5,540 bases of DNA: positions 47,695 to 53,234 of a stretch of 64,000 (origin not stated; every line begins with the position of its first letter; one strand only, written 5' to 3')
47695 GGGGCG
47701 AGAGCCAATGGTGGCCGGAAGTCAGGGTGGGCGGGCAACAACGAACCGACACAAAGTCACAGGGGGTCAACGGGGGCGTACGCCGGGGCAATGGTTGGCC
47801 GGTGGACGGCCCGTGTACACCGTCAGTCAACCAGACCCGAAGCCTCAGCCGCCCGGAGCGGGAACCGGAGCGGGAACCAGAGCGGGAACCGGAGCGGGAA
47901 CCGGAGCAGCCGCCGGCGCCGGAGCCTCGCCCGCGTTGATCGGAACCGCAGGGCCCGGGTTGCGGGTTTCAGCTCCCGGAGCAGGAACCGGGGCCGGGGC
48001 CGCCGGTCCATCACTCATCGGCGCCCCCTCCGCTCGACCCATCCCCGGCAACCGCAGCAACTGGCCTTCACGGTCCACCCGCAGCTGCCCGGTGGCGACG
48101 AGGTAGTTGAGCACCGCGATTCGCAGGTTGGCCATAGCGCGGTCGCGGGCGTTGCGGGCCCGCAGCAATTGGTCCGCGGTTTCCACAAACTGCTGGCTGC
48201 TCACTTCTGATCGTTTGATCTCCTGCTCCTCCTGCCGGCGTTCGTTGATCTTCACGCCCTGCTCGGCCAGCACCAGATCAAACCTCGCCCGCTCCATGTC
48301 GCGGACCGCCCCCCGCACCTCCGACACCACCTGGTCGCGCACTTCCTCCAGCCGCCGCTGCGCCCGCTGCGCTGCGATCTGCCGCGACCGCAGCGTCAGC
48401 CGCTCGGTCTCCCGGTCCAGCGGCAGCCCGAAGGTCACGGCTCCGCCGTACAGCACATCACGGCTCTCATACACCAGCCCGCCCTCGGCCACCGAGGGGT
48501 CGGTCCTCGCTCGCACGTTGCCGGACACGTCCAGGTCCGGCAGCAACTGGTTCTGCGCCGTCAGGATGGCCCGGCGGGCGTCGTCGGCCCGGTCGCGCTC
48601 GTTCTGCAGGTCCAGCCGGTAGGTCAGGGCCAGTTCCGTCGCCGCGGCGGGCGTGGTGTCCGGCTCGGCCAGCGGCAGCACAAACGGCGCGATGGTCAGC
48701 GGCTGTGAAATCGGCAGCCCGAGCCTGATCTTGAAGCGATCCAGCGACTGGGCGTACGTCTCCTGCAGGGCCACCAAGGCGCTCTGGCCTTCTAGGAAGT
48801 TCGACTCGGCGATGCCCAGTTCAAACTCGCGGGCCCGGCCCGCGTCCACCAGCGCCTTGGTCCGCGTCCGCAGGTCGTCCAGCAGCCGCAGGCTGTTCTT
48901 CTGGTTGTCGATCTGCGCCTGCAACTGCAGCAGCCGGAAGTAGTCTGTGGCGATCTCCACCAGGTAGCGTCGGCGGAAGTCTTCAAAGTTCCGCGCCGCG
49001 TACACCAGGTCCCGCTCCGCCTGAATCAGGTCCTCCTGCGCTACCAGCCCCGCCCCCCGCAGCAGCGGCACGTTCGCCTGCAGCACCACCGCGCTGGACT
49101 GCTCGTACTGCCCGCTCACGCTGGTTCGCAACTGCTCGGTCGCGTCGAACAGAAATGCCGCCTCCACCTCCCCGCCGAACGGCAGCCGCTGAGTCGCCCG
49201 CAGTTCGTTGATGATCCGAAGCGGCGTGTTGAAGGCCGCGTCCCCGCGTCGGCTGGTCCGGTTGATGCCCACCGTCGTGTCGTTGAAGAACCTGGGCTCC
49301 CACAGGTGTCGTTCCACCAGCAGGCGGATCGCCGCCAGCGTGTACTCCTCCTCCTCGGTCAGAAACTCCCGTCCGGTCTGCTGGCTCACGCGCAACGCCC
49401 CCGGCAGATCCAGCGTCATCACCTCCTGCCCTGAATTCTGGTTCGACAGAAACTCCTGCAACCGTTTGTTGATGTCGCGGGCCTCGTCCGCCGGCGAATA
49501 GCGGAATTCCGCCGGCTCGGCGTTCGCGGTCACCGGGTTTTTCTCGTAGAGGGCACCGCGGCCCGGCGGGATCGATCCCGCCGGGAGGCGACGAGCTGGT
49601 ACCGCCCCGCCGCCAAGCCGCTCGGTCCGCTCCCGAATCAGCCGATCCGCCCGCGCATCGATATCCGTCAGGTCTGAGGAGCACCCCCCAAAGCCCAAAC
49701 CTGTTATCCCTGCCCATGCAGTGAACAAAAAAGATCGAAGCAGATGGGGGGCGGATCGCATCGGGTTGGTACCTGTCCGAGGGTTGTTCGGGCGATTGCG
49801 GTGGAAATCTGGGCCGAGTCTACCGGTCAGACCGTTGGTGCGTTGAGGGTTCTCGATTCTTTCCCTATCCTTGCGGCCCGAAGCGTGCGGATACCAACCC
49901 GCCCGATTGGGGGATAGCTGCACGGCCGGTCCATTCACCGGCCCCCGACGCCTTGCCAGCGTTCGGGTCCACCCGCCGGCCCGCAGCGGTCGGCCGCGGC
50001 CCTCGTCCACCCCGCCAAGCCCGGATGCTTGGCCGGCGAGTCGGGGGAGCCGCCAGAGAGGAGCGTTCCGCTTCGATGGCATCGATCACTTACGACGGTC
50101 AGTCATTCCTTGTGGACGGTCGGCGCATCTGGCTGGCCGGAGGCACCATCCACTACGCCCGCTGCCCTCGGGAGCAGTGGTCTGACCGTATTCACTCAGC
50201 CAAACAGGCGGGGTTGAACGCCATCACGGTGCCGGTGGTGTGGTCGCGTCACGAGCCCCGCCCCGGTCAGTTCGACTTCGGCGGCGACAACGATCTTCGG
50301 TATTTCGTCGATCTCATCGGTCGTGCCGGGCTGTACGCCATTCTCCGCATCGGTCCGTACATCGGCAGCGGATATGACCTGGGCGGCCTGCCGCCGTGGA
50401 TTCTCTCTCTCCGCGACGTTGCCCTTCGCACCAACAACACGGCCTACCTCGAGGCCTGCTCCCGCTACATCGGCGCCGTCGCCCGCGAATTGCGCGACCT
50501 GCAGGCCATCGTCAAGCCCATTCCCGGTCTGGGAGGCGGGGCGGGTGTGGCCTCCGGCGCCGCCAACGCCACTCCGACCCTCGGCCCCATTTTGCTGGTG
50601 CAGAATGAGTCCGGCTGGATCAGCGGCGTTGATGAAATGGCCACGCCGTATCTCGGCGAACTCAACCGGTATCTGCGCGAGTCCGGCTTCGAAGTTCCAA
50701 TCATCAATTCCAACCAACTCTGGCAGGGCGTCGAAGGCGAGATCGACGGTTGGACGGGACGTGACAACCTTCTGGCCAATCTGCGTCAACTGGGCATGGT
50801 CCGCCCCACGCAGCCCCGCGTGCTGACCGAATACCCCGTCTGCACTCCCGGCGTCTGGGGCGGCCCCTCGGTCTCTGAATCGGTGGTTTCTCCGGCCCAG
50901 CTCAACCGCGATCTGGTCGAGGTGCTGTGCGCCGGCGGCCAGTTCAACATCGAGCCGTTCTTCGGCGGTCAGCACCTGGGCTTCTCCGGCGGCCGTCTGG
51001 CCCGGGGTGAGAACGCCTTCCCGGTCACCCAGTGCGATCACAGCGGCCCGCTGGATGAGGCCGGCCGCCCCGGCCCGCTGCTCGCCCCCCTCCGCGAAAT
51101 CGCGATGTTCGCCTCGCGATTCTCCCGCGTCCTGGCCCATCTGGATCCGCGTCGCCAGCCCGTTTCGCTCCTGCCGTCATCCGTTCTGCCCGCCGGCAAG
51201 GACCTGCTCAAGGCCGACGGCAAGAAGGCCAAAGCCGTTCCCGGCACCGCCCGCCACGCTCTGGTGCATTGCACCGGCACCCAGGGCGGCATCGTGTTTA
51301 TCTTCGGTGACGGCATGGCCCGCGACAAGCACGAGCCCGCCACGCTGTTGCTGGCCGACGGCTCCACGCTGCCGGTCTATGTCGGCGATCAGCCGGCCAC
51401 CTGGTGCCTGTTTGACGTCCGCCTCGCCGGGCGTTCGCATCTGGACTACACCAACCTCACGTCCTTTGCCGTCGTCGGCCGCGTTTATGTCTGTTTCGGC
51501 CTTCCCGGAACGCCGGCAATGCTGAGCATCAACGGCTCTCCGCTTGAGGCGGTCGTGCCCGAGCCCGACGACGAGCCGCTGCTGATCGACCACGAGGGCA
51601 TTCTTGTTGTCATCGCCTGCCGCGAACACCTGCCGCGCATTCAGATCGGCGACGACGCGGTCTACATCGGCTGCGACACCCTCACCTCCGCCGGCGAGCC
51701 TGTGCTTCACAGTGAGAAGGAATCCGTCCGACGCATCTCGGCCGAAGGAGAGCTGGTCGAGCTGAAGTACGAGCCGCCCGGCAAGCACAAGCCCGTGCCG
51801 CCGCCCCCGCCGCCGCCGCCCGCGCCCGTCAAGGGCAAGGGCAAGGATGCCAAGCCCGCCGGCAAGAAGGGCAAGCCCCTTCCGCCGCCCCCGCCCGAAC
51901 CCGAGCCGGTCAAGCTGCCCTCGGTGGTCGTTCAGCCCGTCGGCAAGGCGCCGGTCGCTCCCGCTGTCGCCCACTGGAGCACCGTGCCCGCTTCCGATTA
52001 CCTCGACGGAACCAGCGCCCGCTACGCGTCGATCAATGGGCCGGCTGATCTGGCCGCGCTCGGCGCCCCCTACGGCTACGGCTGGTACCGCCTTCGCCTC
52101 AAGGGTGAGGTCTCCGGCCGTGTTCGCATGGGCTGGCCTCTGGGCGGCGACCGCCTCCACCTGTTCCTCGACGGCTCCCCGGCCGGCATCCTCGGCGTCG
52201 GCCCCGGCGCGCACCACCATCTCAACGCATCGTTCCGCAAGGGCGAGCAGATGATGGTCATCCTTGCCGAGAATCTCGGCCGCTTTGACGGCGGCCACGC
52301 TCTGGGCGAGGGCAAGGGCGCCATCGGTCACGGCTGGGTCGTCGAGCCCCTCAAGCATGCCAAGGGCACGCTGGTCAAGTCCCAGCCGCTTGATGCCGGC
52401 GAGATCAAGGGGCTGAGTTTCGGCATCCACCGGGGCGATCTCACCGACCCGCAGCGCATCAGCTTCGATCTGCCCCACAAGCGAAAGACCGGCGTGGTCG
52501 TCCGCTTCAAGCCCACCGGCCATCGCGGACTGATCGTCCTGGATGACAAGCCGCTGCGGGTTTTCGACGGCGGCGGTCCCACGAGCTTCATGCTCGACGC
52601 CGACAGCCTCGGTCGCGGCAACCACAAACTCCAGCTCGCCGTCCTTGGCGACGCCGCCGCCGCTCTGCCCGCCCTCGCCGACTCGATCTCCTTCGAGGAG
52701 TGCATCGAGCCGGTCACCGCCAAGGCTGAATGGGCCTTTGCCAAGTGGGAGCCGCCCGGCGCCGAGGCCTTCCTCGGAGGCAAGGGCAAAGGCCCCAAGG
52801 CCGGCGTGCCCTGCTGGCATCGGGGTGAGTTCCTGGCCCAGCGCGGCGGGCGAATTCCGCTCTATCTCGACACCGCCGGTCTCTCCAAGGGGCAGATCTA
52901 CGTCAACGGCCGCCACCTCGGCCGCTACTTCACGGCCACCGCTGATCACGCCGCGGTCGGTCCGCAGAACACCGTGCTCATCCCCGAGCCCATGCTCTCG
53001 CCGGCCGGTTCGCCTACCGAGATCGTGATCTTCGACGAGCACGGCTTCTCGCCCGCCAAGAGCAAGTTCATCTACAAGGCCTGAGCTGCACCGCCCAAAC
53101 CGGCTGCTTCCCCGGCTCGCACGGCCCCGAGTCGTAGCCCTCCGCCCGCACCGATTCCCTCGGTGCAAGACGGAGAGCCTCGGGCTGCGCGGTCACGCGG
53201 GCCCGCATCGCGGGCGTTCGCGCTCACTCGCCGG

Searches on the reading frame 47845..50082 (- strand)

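Call 79: search_protein_families(library=pfam, proteins=[window:47845-50082:-], max_evalue=0.001)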
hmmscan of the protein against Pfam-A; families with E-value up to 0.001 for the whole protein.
window:47845-50082:- (745 aa): 1 family
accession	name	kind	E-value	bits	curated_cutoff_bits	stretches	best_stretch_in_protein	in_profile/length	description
PF02321.23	OEP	-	8.3e-20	71.8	22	2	480-665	3-187/187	Outer membrane efflux protein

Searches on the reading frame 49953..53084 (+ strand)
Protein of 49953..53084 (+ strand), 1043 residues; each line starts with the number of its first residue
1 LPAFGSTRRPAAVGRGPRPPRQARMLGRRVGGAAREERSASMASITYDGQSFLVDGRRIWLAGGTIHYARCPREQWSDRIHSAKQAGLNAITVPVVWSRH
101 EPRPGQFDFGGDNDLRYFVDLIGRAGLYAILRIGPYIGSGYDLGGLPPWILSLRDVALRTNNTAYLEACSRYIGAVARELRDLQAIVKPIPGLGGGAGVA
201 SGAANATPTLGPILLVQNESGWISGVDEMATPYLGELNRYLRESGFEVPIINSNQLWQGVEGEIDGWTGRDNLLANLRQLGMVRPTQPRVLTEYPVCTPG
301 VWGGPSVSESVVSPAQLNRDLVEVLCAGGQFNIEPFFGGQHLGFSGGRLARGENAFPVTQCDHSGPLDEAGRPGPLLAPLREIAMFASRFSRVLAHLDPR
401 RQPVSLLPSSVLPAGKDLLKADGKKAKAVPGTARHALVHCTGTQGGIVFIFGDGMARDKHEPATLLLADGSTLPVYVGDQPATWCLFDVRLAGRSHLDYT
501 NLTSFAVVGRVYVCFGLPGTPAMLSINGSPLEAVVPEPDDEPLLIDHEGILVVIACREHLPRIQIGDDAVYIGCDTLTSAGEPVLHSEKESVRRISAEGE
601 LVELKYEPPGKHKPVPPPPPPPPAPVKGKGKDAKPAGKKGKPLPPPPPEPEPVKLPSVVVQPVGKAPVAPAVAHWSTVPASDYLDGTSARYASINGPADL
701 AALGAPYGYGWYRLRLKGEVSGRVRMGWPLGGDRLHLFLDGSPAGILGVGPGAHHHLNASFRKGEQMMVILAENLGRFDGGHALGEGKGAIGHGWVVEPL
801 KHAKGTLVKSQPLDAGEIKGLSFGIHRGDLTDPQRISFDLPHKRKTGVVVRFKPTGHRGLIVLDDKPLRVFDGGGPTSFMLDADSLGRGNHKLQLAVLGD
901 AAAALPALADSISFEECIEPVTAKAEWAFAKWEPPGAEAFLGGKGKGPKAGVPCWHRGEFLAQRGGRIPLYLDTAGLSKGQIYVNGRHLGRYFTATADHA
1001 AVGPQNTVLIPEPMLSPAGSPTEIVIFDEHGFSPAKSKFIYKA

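Call 79: search_protein_families(library=pfam, proteins=[window:49953-53084:+], max_evalue=0.001)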
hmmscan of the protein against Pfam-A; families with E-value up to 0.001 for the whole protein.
window:49953-53084:+ (1043 aa): 4 families
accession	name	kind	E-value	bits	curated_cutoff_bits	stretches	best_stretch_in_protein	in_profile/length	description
PF01301.25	Glyco_hydro_35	-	3.8e-51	175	27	2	51-185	1-135/319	Glycosyl hydrolases family 35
PF21467.3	BetaGal_gal-bd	-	4.9e-13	49.5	27.3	1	953-1017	1-59/62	Beta-galactosidase, galactose-binding domain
PF02449.21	Glyco_hydro_42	-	1.5e-07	31.5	21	1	70-152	6-78/376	Beta-galactosidase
PF21317.3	BetaGal_ABD_1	-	1.4e-05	25.4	27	1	697-793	1-96/113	Beta-galactosidase, first all-beta domain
